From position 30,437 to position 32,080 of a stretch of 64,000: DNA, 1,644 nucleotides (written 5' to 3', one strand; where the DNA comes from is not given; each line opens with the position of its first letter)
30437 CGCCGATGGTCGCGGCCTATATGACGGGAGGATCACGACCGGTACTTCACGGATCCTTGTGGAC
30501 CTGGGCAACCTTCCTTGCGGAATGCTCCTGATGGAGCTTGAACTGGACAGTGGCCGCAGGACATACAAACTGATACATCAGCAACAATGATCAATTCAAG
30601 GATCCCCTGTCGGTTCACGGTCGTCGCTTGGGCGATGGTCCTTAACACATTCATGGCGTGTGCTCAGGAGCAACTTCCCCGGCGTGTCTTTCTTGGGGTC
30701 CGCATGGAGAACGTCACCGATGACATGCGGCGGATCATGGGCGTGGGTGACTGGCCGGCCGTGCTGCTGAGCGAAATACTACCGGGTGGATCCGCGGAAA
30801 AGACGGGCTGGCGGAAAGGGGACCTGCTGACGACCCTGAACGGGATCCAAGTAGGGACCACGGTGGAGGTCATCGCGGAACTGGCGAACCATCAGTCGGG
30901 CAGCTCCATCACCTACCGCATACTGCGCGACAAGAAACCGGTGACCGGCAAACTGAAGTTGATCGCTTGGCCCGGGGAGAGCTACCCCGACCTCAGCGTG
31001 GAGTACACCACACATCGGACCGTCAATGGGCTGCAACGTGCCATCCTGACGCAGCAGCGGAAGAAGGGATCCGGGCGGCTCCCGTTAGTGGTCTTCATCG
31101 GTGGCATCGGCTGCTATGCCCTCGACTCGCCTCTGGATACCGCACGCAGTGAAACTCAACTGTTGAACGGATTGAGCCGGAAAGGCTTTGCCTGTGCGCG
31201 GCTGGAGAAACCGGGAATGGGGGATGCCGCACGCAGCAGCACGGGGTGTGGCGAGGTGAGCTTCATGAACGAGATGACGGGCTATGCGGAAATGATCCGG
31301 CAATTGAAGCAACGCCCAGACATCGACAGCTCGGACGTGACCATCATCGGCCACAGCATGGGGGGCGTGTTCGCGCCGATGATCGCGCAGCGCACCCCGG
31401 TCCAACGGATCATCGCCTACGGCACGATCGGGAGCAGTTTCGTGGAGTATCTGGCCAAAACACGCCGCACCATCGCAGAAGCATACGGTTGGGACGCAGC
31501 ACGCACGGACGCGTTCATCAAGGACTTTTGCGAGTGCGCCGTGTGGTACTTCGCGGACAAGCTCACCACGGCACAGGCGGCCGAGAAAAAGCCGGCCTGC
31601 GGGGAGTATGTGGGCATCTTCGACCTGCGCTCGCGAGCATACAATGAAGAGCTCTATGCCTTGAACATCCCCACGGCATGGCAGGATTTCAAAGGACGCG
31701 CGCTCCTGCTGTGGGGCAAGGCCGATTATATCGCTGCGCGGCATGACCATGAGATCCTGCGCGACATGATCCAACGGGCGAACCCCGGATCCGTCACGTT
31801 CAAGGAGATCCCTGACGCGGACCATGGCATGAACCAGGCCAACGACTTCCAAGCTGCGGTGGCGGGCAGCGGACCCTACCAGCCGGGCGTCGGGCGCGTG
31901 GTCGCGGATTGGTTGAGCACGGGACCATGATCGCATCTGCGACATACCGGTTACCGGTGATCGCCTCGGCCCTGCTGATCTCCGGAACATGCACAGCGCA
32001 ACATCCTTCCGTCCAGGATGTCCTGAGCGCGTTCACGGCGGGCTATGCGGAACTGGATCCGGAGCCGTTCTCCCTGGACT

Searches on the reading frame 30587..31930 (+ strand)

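Call 60: search_protein_families(library=pfam, proteins=[window:30587-31930:+], max_evalue=0.001)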
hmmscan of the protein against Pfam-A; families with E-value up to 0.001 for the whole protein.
window:30587-31930:+ (447 aa): 7 families
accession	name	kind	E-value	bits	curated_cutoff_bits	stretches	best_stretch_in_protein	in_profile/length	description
PF12697.13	Abhydrolase_6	-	8.2e-11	43.4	26.3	1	168-419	1-211/217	Alpha/beta hydrolase family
PF13180.12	PDZ_2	-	1.3e-08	35.4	27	1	35-125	2-80/80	PDZ domain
PF12146.15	Hydrolase_4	-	8.9e-08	32.2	27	1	191-415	22-234/239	Serine aminopeptidase, S33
PF00561.26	Abhydrolase_1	-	1.2e-06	28.9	25.8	1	167-280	2-102/245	alpha/beta hydrolase fold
PF17820.7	PDZ_6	-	7.3e-05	22.9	27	1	63-109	4-49/54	PDZ domain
PF00326.27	Peptidase_S9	-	0.00022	21.2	22.6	0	229-271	44-86/213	Prolyl oligopeptidase family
PF01738.24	DLH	-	0.00043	20.4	21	0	231-300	78-150/217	Dienelactone hydrolase family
